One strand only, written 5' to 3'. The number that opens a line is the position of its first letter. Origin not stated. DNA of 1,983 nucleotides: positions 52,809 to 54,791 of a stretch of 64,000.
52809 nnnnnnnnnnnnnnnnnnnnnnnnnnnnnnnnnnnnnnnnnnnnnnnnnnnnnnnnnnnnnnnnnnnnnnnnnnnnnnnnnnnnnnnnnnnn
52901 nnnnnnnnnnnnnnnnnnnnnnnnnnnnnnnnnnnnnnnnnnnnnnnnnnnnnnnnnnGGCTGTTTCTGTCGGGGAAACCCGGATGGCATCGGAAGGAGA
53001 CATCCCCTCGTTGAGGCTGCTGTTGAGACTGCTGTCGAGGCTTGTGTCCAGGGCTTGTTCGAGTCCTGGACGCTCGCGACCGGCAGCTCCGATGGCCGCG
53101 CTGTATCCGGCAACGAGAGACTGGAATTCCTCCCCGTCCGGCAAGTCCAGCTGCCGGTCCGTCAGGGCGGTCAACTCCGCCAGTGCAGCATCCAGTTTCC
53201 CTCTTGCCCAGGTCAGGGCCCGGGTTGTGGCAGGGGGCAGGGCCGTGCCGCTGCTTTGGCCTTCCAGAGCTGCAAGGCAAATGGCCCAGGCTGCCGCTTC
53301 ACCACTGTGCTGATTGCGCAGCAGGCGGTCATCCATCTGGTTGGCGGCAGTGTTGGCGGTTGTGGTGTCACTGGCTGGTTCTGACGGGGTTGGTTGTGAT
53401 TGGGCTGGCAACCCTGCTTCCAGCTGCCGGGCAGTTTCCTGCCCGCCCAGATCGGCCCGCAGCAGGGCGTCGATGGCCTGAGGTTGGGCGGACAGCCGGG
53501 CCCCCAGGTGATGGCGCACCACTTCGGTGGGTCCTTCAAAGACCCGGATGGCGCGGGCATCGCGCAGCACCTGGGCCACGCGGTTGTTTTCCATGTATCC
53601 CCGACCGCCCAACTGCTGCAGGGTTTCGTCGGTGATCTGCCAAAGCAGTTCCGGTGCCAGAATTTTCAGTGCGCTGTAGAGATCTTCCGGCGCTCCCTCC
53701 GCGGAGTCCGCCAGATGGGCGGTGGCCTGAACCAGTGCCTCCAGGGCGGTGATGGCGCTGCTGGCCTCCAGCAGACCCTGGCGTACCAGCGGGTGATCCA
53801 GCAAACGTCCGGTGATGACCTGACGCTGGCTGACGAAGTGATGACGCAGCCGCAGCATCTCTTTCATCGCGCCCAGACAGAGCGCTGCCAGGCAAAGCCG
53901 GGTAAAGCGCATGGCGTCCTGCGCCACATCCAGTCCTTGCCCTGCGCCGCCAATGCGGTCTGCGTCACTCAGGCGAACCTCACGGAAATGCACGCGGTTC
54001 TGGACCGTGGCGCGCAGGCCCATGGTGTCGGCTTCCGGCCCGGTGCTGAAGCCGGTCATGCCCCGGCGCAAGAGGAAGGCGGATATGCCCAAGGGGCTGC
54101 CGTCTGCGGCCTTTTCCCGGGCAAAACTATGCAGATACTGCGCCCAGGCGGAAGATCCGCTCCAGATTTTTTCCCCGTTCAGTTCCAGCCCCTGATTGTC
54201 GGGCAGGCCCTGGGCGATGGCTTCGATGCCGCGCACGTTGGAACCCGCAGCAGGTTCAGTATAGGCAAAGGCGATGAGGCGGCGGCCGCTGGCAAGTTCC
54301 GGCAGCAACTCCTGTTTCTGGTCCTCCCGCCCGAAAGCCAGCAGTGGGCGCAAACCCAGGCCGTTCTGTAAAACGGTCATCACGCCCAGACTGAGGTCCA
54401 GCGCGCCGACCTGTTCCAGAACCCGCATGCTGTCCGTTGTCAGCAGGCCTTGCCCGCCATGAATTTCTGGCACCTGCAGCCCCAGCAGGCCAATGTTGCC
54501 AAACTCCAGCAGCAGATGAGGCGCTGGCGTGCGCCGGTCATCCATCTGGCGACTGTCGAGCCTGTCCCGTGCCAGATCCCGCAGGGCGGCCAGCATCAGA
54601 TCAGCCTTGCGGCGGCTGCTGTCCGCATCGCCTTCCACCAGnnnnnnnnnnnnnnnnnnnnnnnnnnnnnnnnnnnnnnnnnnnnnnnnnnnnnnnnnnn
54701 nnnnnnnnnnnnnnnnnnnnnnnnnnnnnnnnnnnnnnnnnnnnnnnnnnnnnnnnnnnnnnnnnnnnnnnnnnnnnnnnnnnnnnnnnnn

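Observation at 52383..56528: FAAL-ACAD-ACP tridomain: lipoinitiation with built-in acyl-ACP dehydrogenase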

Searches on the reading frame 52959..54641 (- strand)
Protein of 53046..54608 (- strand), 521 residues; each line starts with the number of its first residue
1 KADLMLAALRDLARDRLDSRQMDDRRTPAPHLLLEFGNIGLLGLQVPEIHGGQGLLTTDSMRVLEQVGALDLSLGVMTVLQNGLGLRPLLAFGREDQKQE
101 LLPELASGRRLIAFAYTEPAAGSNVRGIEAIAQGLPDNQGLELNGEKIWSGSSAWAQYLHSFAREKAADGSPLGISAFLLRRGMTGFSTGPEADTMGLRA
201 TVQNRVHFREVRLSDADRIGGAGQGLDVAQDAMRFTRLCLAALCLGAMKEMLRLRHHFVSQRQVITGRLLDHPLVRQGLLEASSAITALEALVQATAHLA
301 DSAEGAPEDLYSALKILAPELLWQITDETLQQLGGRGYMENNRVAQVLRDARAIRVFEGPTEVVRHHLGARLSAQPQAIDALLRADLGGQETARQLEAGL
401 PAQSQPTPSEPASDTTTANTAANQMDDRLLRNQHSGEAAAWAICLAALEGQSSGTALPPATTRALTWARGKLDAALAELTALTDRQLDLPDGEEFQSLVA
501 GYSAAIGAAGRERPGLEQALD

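Call 13: search_solved_structures(query=window:53046-54608:-, max_evalue=0.00001, show_alignments=3)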
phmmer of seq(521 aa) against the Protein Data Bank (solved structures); distinct sequences matched with E-value up to 0.00001: 93 (the best 60 are shown).
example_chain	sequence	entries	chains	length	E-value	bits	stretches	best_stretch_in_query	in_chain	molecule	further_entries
8phe_A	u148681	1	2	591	6e-50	173.8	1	12-369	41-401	Complex I assembly factor ACAD9, mitochondrial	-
8phf_A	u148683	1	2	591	6e-50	173.8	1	12-369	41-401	Complex I assembly factor ACAD9, mitochondrial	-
3b96_A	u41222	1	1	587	2.4e-46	162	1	38-367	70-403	Very long-chain specific acyl-CoA dehydrogenase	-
2uxw_A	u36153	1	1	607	2.6e-46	161.9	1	38-367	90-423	VERY-LONG-CHAIN SPECIFIC ACYL-COA DEHYDROGENASE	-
7s7g_A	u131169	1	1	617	2.7e-46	161.8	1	38-367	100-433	Very long-chain specific acyl-CoA dehydrogenase, mitochondrial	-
8ca1_B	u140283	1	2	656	5.5e-43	150.9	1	37-367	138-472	Very long-chain specific acyl-CoA dehydrogenase, mitochondrial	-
2dvl_A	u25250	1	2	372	9e-41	143.6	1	4-366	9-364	Acyl-CoA dehydrogenase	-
4kto_A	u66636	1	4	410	1.6e-40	142.8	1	3-375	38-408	isovaleryl-CoA dehydrogenase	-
3nf4_A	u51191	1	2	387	4.2e-40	141.4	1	11-366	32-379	acyl-CoA dehydrogenase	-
4o5m_A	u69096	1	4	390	6.4e-40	140.8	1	11-372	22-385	Isovaleryl-CoA dehydrogenase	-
2z1q_A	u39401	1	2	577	9.4e-39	136.9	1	32-368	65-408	Acyl-CoA dehydrogenase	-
5lnx_A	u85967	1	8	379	3.4e-38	135.1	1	5-366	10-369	Acyl-CoA dehydrogenase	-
5ol2_C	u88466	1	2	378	1.5e-37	132.9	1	32-371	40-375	Acyl-CoA dehydrogenase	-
3owa_A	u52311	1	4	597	7.9e-37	130.6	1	30-365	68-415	Acyl-CoA dehydrogenase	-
4n5f_A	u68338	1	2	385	3.8e-36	128.3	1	28-368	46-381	Putative acyl-CoA dehydrogenase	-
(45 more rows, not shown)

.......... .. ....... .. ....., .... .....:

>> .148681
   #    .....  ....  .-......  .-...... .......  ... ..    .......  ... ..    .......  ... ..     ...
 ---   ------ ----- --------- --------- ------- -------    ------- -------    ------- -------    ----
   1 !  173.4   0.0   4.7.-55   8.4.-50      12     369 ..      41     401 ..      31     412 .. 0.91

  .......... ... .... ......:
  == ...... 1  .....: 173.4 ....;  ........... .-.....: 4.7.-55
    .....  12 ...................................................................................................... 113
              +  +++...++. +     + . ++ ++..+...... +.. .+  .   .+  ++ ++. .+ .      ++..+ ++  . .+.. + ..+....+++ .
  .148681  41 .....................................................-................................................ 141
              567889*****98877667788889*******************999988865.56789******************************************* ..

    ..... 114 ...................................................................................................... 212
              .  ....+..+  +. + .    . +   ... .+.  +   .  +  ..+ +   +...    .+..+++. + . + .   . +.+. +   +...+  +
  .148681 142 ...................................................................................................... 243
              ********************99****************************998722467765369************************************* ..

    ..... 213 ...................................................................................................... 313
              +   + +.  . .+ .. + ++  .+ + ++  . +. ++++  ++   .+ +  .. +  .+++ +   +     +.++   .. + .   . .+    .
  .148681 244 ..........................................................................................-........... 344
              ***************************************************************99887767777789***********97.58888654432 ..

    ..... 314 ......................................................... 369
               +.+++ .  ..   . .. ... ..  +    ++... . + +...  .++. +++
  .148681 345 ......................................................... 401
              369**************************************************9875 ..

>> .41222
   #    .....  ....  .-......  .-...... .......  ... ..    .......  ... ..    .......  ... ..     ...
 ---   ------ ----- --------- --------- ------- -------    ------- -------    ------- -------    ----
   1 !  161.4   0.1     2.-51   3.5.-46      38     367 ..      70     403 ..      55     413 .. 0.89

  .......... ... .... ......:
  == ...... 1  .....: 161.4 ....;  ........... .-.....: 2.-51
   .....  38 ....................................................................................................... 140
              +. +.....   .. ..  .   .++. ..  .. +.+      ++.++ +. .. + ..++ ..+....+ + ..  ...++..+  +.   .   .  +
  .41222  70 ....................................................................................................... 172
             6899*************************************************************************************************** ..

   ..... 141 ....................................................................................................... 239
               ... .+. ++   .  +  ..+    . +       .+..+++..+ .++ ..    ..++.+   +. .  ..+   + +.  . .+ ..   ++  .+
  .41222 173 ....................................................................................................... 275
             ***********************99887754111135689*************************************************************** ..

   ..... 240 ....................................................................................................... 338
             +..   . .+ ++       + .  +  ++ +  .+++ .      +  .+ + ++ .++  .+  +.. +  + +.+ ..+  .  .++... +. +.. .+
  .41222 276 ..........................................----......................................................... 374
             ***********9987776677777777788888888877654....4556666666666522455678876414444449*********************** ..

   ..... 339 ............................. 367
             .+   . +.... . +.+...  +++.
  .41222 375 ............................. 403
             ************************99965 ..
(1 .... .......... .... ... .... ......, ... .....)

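Call 65: predict_structure(alignment_id=A3)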
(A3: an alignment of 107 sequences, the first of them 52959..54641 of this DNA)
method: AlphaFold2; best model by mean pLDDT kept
length: 561 residues; sequences in the alignment: 107
mean_pLDDT: 88.2   pTM: 0.89
mean pLDDT of the five models: 88.2, 87.4, 87.1, 87.0, 85.7
residues with pLDDT >= 90: 397; 70-90: 92; 50-70: 33; < 50: 39
segments of 3 or more residues with pLDDT < 50: 525-561
pLDDT, mean of each block of 10 residues (from residue 1): 80 98 96 89 94 98 98 98 95 97 98 96 90 85 95 94 81 97 98 95 73 89 98 97 97 98 97 96 97 98 98 97 98 98 86 91 89 94 96 98 97 68 57 79 96 98 88 98 97 81 88 78 48 40 37 40 39
secondary structure, 60 per line:
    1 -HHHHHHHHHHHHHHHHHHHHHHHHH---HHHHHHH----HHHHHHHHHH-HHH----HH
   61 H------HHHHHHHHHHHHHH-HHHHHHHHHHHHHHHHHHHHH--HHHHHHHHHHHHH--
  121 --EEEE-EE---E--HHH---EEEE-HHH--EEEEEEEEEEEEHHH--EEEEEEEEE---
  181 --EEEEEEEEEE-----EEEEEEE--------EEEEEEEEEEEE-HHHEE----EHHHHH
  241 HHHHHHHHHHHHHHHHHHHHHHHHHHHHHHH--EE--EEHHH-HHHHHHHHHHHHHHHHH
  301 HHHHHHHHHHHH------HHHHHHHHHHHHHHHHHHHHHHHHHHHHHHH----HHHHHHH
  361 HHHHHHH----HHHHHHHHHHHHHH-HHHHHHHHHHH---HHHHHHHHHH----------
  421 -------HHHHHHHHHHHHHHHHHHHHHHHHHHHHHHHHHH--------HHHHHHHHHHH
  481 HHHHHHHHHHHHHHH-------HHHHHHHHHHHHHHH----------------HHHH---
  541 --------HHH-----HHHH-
elements in order: H2-26 H30-36 H41-50 H68-81 H83-103 H106-118 E123-126 E142-145 E152-163 E169-177 E183-192 E198-204 E213-224 H236-271 H284-312 H319-349 H354-367 H372-385 H387-397 H401-410 H428-461 H470-495 H503-517 H534-537 H557-560

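Call 67: fold_search(model_id=the predicted structure, library=pdb)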
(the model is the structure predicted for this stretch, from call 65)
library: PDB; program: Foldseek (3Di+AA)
matches with E <= 10: 617; with E <= 0.001: 373
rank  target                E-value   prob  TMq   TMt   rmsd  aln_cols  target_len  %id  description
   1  8phe_A                9.3e-26  1.00  0.72  0.73   7.0       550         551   22  ACAD9-WT in complex with ECSIT-CTER (released 2024-01-24)
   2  8phf_A                1.3e-24  1.00  0.73  0.75   6.9       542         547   23  Cryo-EM structure of human ACAD9-S191A (released 2024-01-24)
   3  2uxw                  3.3e-24  1.00  0.73  0.73   5.5       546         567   23  Crystal structure of human very long chain acyl-CoA dehydrogenase (ACADVL) (released 2007-05-01)
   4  7s7g                  4.6e-24  1.00  0.73  0.72   5.8       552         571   23  Crystal Structure Analysis of Human VLCAD (released 2022-09-28)
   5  8ca1_A                2.2e-23  1.00  0.73  0.70   6.3       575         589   22  Cryo-EM structure of the ACADVL dimer from Mus musculus. (released 2023-12-20)
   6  3b96                  2.9e-23  1.00  0.74  0.75   5.3       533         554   23  Structural Basis for Substrate Fatty-Acyl Chain Specificity: Crystal Structure of Human Very-Long-Chain Acyl-CoA Dehydro (released 2008-02-12)
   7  3owa_C                4.9e-23  1.00  0.67  0.64  10.9       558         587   22  Crystal Structure of Acyl-CoA Dehydrogenase complexed with FAD from Bacillus anthracis (released 2010-10-13)
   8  2z1q_A                6.9e-23  1.00  0.65  0.67  10.6       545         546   24  Crystal structure of acyl CoA dehydrogenase (released 2008-05-13)
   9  3owa_D                7.2e-23  1.00  0.66  0.64  10.8       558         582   22  Crystal Structure of Acyl-CoA Dehydrogenase complexed with FAD from Bacillus anthracis (released 2010-10-13)
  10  3owa_B                2.7e-22  1.00  0.69  0.68   7.9       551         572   21  Crystal Structure of Acyl-CoA Dehydrogenase complexed with FAD from Bacillus anthracis (released 2010-10-13)
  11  3owa_A                3.7e-22  1.00  0.67  0.64  10.2       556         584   22  Crystal Structure of Acyl-CoA Dehydrogenase complexed with FAD from Bacillus anthracis (released 2010-10-13)
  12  5lnx_H                5.4e-22  1.00  0.61  0.90   2.5       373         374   28  Crystal structure of MmgC, an acyl-CoA dehydrogenase from bacillus subtilis. (released 2017-08-16)
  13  2z1q_B                5.4e-22  1.00  0.65  0.66  10.4       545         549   26  Crystal structure of acyl CoA dehydrogenase (released 2008-05-13)
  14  1buc_A                8.7e-22  1.00  0.62  0.89   2.6       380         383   27  THREE-DIMENSIONAL STRUCTURE OF BUTYRYL-COA DEHYDROGENASE FROM MEGASPHAERA ELSDENII (released 1995-04-20)
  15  4n5f_A                1.5e-21  1.00  0.62  0.90   2.5       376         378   28  Crystal Structure of a Putative acyl-CoA dehydrogenase with bound FADH2 from Burkholderia cenocepacia J2315 (released 2013-10-30)
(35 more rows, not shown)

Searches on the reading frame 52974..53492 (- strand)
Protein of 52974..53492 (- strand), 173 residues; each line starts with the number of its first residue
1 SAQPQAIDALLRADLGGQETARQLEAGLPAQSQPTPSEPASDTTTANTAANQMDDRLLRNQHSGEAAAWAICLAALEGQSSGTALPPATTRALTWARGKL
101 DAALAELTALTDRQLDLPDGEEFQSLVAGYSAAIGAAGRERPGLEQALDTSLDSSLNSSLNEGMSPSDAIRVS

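Call 64: search_protein_representatives(protein=window:52974-53492:-)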
Query: 173 residues. Proteins with E-value up to 0.001 (for the whole library): 6; up to 1e-10: 2; up to 1e-30: 0. The best 6 are listed.
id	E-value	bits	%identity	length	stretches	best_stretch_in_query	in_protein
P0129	4.3e-22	94.9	28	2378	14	73-147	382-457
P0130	6.3e-11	58.6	34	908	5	109-168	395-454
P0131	5.1e-09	52.4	33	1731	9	87-147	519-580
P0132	2.7e-05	40.3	28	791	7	86-134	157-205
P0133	5.9e-05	39.2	29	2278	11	53-101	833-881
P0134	3.4e-04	36.8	29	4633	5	90-140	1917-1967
